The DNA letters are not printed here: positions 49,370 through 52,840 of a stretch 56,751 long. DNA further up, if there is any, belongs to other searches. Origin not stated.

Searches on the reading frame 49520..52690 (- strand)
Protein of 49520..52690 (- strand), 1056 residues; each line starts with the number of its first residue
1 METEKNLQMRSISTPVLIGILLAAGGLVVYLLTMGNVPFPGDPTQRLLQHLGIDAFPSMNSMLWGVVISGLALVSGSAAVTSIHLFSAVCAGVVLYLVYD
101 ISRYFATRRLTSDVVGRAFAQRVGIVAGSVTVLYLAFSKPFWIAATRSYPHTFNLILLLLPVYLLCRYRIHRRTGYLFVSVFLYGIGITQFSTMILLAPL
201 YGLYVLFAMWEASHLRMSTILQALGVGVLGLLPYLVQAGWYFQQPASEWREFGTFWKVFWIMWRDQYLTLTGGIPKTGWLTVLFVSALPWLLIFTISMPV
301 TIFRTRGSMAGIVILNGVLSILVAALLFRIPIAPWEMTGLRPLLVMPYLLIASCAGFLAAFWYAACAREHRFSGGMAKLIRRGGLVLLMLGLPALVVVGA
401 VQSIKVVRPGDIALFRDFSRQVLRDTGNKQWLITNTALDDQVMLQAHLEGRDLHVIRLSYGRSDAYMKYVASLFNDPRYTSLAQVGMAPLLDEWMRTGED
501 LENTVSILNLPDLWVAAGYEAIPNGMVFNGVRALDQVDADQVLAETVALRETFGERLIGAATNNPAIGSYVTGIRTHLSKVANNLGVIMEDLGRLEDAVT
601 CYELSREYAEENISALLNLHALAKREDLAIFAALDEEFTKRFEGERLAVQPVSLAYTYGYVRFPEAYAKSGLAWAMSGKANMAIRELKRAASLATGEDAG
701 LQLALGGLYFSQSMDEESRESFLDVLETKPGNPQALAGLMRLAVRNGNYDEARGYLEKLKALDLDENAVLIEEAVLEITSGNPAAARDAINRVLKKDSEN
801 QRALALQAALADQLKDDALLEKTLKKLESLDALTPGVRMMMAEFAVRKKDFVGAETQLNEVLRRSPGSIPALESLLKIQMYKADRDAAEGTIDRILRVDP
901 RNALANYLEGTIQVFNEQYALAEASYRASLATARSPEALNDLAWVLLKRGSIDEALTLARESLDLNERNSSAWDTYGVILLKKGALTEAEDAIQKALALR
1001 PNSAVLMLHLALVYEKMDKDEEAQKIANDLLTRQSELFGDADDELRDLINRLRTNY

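Call 70: search_protein_families(library=pfam, proteins=[window:49520-52690:-], max_evalue=0.00001)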
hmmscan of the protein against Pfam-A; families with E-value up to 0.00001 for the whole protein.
window:49520-52690:- (1056 aa): 21 families
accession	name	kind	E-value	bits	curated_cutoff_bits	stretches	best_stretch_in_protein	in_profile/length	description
PF07719.23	TPR_2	-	3.2e-23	80.3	27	0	972-1002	3-33/34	Tetratricopeptide repeat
PF14559.12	TPR_19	-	1.3e-19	70.7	25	0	724-766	16-58/68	Tetratricopeptide repeat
PF13432.12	TPR_16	-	3.7e-18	66.1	32.7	1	941-1004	2-65/65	Tetratricopeptide repeat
PF13431.12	TPR_17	-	1.7e-16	59.4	24.4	0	993-1025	2-34/34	Tetratricopeptide repeat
PF13428.12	TPR_14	-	1.2e-14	53.7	23.5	0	972-1011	3-42/44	Tetratricopeptide repeat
PF25064.1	ARM_TT21_5th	-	1.6e-12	48.2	27.8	0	838-917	4-86/117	TT21 fifth ARM repeats domain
PF00515.34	TPR_1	-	6.7e-12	45.1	27.8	0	977-1002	8-33/34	Tetratricopeptide repeat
PF13424.12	TPR_12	-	3e-11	43.8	30.1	0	972-1032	5-73/77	Tetratricopeptide repeat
PF25062.1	ARM_TT21_N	-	4.6e-11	43.3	40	0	770-886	103-219/222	Tetratricopeptide repeat protein 21 N-terminal ARM repeat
PF23914.1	TPR_CcmH_CycH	-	9.6e-11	42.2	42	1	957-1033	36-112/158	Cytochrome c-type biogenesis protein H TPR domain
PF13181.12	TPR_8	-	1.2e-10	41.1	25.7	0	971-1002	2-33/34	Tetratricopeptide repeat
PF25063.1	ARM_TT21_C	-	1.5e-09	38.5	35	0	942-1034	101-194/209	Tetratricopeptide repeat protein 21 C-terminal ARM domain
PF13374.12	TPR_10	-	2.8e-08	33.9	27.5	0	938-968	4-34/42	Tetratricopeptide repeat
PF07721.20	TPR_4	-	3.6e-08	33.7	27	0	936-961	1-26/26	Tetratricopeptide repeat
PF25060.1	ARM_TT21_2nd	-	3.2e-07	30.5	27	0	687-913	46-266/270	Tetratricopeptide repeat protein 21 second ARM domain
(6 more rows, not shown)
